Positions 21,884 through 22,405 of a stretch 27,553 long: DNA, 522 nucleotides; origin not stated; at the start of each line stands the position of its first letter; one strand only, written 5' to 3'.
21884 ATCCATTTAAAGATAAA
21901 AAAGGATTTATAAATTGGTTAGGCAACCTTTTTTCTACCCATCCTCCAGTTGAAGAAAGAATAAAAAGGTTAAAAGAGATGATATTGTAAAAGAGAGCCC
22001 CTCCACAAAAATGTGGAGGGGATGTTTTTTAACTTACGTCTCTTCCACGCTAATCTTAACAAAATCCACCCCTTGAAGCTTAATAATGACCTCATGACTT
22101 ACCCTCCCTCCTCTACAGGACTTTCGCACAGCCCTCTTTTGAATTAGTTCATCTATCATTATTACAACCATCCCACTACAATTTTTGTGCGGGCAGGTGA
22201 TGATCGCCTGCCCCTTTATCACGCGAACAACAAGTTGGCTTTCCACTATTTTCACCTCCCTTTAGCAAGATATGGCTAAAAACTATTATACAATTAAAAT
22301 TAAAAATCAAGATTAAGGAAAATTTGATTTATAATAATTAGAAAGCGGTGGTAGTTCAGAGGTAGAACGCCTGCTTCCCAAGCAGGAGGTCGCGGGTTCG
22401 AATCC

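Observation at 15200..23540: Six autonomous, GC-richer mini-gene cassettes with expression signals unlike the surrounding genome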

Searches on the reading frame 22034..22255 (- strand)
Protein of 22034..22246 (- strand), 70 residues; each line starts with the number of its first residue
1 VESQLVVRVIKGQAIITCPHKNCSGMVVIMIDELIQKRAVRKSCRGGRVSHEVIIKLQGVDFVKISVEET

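Call 13: search_protein_families(library=pfam, max_evalue=1, proteins=[window:22034-22246:-])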
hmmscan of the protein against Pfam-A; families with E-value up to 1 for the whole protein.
window:22034-22246:- (70 aa): 0 families

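Call 27: find_homologous_proteins(query=window:22037-22246:-, max_evalue=0.01)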
Query window:22037-22246:- (70 aa): 1 proteins with E <= 0.01 among 1 candidates.
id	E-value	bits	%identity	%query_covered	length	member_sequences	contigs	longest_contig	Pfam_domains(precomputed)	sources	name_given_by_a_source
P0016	3.3e-36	139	99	100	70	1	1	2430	-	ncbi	ncbi:MAG: hypothetical protein QXP78_05225 [Candidatus Bathyarchaeia archaeon]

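Call 43: search_protein_representatives(protein=window:22037-22246:-)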
Query: 70 residues. Proteins with E-value up to 0.001 (for the whole library): 5; up to 1e-10: 1; up to 1e-30: 1. The best 5 are listed.
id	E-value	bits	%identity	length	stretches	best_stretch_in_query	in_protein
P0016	1.0e-36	138.9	99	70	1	1-70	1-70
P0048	5.4e-08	48.6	38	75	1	6-69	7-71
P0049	9.3e-08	47.9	46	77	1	2-69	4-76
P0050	5.5e-07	45.5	35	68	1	5-69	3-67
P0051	1.8e-05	40.7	34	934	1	36-64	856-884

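Call 45: find_encoding_contigs(protein=P0048, flank=6000, max_places=4)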
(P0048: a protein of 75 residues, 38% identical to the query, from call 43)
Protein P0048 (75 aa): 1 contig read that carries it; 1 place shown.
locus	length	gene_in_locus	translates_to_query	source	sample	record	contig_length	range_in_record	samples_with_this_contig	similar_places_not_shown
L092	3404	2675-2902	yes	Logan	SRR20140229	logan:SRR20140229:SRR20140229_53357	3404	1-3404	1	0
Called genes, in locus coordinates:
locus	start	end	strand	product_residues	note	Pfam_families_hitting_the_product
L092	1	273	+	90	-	?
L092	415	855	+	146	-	PF01909:NTP_transf_2 (weak), PF18765:Polbeta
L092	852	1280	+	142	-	PF01934:HepT-like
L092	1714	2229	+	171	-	PF00004:AAA (weak), PF01637:ATPase_2, PF03266:NTPase_1, PF07728:AAA_5 (faint), PF13173:AAA_14 (faint), PF13238:AAA_18 (weak)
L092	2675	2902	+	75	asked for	-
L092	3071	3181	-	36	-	-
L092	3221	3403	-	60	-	?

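Call 46: find_encoding_contigs(protein=P0050, flank=6000, max_places=4)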
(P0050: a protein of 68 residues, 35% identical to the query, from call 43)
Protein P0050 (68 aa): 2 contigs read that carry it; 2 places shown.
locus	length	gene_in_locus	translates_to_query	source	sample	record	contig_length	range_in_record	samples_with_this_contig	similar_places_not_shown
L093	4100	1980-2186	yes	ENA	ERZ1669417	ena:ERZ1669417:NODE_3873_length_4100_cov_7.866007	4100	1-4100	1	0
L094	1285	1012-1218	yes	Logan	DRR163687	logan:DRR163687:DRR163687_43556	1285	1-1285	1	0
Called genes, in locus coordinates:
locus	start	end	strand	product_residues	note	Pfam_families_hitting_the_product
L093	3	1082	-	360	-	?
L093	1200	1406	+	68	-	-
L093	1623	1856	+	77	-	-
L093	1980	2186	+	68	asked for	-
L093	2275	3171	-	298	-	PF05569:Peptidase_M56 (faint), PF01435:Peptidase_M48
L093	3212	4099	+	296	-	?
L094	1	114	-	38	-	?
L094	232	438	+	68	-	-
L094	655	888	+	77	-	-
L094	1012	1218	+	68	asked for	-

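Call 47: find_encoding_contigs(protein=P0049, flank=6000, max_places=4)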
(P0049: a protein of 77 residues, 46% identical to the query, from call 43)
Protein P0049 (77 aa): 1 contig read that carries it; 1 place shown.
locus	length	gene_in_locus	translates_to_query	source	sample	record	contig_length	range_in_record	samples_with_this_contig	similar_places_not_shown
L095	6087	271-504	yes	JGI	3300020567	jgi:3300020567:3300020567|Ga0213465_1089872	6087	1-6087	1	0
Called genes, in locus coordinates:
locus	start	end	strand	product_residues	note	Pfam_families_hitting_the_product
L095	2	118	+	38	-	?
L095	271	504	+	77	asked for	-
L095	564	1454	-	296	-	PF01435:Peptidase_M48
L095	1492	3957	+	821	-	PF00690:Cation_ATPase_N, PF00122:E1-E2_ATPase, PF00702:Hydrolase, PF00689:Cation_ATPase_C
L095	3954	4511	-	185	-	PF04011:LemA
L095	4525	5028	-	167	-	-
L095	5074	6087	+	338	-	?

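Call 57: search_protein_families(library=pfam, max_evalue=0.01, proteins=[L001:3910-4434:-, L001:5356-5958:-])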
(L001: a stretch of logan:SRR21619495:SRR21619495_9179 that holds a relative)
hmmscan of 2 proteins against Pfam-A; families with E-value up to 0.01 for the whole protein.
L001:3910-4434:- (174 aa): 0 families

L001:5356-5958:- (200 aa): 1 family
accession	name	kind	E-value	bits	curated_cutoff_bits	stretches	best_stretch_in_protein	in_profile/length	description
PF20803.2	PaaX_M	-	1.2e-18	67.4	24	1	114-190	2-78/83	PaaX protein central Cas2-like domain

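Call 58: search_protein_families(library=phrogs, max_evalue=0.01, proteins=[window:22034-22246:-, L001:3910-4434:-])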
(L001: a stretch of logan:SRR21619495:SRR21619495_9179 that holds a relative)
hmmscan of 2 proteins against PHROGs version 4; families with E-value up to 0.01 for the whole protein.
window:22034-22246:- (70 aa): 0 families

L001:3910-4434:- (174 aa): 0 families

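Call 64: predict_structure(protein=window:22037-22246:-)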
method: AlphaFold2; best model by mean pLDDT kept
length: 70 residues; sequences in the alignment: 1
mean_pLDDT: 45.1   pTM: 0.29
mean pLDDT of the five models: 45.1, 44.8, 39.3, 39.1, 38.7
residues with pLDDT >= 90: 0; 70-90: 0; 50-70: 12; < 50: 58
segments of 3 or more residues with pLDDT < 50: 1-15, 17-28, 35-39, 43-45, 48-52, 56-64, 66-70
pLDDT, mean of each block of 10 residues (from residue 1): 40 46 44 49 49 45 43
secondary structure, 60 per line:
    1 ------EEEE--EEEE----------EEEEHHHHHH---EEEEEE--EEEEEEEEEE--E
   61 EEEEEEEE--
elements in order: E7-10 E13-16 E27-30 H31-36 E40-45 E48-57 E60-68

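Call 74: predict_structure(alignment_id=A4)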
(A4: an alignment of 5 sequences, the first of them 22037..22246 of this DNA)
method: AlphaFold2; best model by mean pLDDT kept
length: 70 residues; sequences in the alignment: 5
mean_pLDDT: 82.9   pTM: 0.64
mean pLDDT of the five models: 82.9, 77.9, 77.7, 77.0, 73.4
residues with pLDDT >= 90: 14; 70-90: 53; 50-70: 3; < 50: 0
segments of 3 or more residues with pLDDT < 50: none
pLDDT, mean of each block of 10 residues (from residue 1): 72 86 85 91 79 87 80
secondary structure, 60 per line:
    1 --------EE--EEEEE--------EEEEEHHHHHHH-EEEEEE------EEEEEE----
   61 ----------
elements in order: E13-17 E26-30 H31-37 E39-44 E51-56

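Call 78: fold_search(model_id=the predicted structure, library=pdb)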
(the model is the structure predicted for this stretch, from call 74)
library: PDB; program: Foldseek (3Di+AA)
matches with E <= 10: 189; with E <= 0.001: 0
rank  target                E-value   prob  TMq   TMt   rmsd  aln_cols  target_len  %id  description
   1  6on5_A                2.7e+00  0.08  0.29  0.19   5.7        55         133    9  Crystal Structure of the Zn-bound Domain-Swapped Dimer Q108K:T51D:A28C:L36C:F57H Mutant of Human Cellular Retinol Bind (released 2019-10-16)
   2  6bpe_F                3.5e+00  0.04  0.28  0.13   7.4        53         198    9  Plasmodium vivax reticulocyte binding protein 2b (PvRBP2b) bound to monoclonal antibody 6H1 (released 2018-06-20)
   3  7lz6_D                3.5e+00  0.04  0.28  0.13   8.9        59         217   12  The Cryo-EM structure of a complex between GAD65 and b96.11 Fab (released 2024-10-30)
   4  4p42_B                4.2e+00  0.04  0.27  0.07   6.1        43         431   12  Extended-Synaptotagmin 2, SMP - C2A - C2B Domains (released 2014-05-14)
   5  6ss5_LLL              4.8e+00  0.05  0.30  0.13   6.3        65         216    6  Structure of the arginase-2-inhibitory human antigen-binding fragment Fab C0020187 (released 2020-06-10)
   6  6fn1_B                4.8e+00  0.03  0.25  0.12   8.4        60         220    8  Zosuquidar and UIC2 Fab complex of human-mouse chimeric ABCB1 (ABCB1HM) (released 2018-02-21)
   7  4p42_A                5.1e+00  0.06  0.31  0.07   6.7        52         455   15  Extended-Synaptotagmin 2, SMP - C2A - C2B Domains (released 2014-05-14)
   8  4ocr_L                5.1e+00  0.05  0.30  0.13   6.4        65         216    6  Crystal structure of human Fab CAP256-VRC26.01, a potent V1V2-directed HIV-1 neutralizing antibody (released 2014-02-26)
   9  4ocx_L                5.1e+00  0.03  0.26  0.12   7.6        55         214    9  Fab complex with methotrexate (released 2014-07-02)
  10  7pbl_D                5.5e+00  0.06  0.26  0.07   4.0        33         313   15  RuvAB branch migration motor complexed to the Holliday junction - RuvB AAA+ state s1 [t2 dataset] (released 2022-09-14)
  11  6xqw_L                5.5e+00  0.05  0.30  0.13   5.6        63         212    6  Crystal Structure of MaliM03 Fab in complex with Pfmsp1-19 (released 2021-03-03)
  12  6glw_L                5.5e+00  0.04  0.30  0.13   6.4        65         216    6  Structure of galectin-10 in complex with the Fab fragment of a Charcot-Leyden crystal solubilizing antibody, 1D11 (released 2019-06-05)
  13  7uce_L                5.8e+00  0.05  0.31  0.14   5.4        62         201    5  Structure of the anti-HIV-1 neutralizing antibody BG24 Fab fragment (released 2022-08-17)
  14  6e5q                  5.8e+00  0.04  0.28  0.19   5.6        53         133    9  Crystal structure of the apo domain-swapped dimer Q108K:T51D:A28H mutant of human Cellular Retinol Binding Protein II (released 2019-10-16)
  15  7x9e_D                5.8e+00  0.04  0.29  0.13   5.5        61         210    6  Crystal structure of the 76E1 Fab in complex with a SARS-CoV-2 spike peptide (released 2022-05-11)
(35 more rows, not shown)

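Call 93: search_dna_similar(query=window:22037-22246:-, collection=phages, mode=protein, max_evalue=0.01)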
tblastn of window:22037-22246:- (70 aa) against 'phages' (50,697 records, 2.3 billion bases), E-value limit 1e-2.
No match.

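Call 95: search_protein_families(library=padloc, max_evalue=0.01, proteins=[window:22034-22246:-, L001:3910-4434:-, L001:5356-5958:-])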
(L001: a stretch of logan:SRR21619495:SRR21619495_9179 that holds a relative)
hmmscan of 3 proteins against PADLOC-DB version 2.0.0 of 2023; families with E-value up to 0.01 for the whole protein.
window:22034-22246:- (70 aa): 0 families

L001:3910-4434:- (174 aa): 0 families

L001:5356-5958:- (200 aa): 4 families
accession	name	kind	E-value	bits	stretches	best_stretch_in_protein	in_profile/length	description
PDLC00935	Cas2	-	0.00029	19.2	1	121-165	3-48/96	CRISPR-associated endonuclease Cas2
PDLC01251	Cas2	-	0.00052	18.2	1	121-162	3-41/84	"CAS-I,CAS-II,CAS-III,CAS-IV,CAS-V,CAS-VI; acquisition_2"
PDLC02068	Cas2_II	-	0.00052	17.7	1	111-160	19-66/137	-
PDLC02070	Cas2_II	-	0.0019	16.6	1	122-155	4-35/89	-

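Call 97: search_protein_families(library=ncbifam, max_evalue=0.01, proteins=[window:22034-22246:-, L001:3910-4434:-, L001:5356-5958:-])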
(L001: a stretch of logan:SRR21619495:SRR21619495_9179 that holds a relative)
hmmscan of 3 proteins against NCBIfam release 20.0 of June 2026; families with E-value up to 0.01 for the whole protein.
window:22034-22246:- (70 aa): 0 families

L001:3910-4434:- (174 aa): 0 families

L001:5356-5958:- (200 aa): 2 families
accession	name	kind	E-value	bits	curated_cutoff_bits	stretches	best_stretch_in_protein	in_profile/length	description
TIGR01573.1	cas2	equivalog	0.0011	19.2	24.5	1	121-165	3-48/96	CRISPR-associated endonuclease Cas2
TIGR02277.1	PaaX_trns_reg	equivalog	0.0076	15.8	264.55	1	110-186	79-154/279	phenylacetic acid degradation operon negative regulatory protein PaaX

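Call 108: search_protein_families(library=pfam, alignment_id=A3, max_evalue=10)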
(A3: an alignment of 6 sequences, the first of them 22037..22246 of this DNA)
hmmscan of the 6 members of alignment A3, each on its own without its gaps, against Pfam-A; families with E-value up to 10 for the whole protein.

A. member 1, window:22037-22246:- (70 aa): 0 families

B. families by the number of members that match (of 6 scanned): 3 families
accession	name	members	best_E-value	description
PF01485.27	IBR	2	0.016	IBR domain, a half RING-finger domain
PF13591.12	MerR_2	1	0.076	MerR HTH family regulatory protein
PF20306.3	Sp-DndD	1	0.086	Small protein found in certain Dnd DNA modification systems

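Call 109: search_solved_structures(query=A3, max_evalue=10)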
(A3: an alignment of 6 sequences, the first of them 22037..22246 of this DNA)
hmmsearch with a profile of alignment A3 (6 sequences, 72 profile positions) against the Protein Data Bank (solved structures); distinct sequences matched with E-value up to 10: 18.
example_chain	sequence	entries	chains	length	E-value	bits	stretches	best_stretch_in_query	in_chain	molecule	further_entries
4wam_A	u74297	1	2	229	0.056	16.9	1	9-29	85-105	beta-carbonic anhydrase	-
4wak_A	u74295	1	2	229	0.058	16.9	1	9-29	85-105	Carbonic anhydrase 2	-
3mf3_A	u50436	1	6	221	0.062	16.8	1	9-29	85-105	Carbonic anhydrase 2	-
3e3g_A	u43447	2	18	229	0.064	16.7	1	9-29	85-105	Carbonic anhydrase 2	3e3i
3e1v_A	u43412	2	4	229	0.064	16.7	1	9-29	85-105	Carbonic anhydrase 2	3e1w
4waj_A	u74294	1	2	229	0.064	16.7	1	9-29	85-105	Carbonic anhydrase 2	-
3e24_A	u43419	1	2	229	0.065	16.7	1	9-29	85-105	Carbonic anhydrase 2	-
2a8c_A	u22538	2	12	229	0.065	16.7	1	9-29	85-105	Carbonic anhydrase 2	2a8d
3e28_A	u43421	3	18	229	0.065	16.7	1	9-29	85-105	Carbonic anhydrase 2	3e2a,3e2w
3e2x_A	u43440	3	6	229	0.066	16.7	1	9-29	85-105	Carbonic anhydrase 2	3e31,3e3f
1ddz_A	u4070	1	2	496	0.5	13.9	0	9-29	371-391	CARBONIC ANHYDRASE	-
6igz_E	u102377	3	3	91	0.59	13.7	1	42-69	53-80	PsaE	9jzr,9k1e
3qy1_A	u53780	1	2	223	0.65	13.5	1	9-28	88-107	Carbonic anhydrase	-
6gwu_A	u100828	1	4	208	0.69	13.4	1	9-28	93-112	Carbonic anhydrase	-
5cxk_A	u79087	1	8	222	0.74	13.3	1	9-29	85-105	Carbonic anhydrase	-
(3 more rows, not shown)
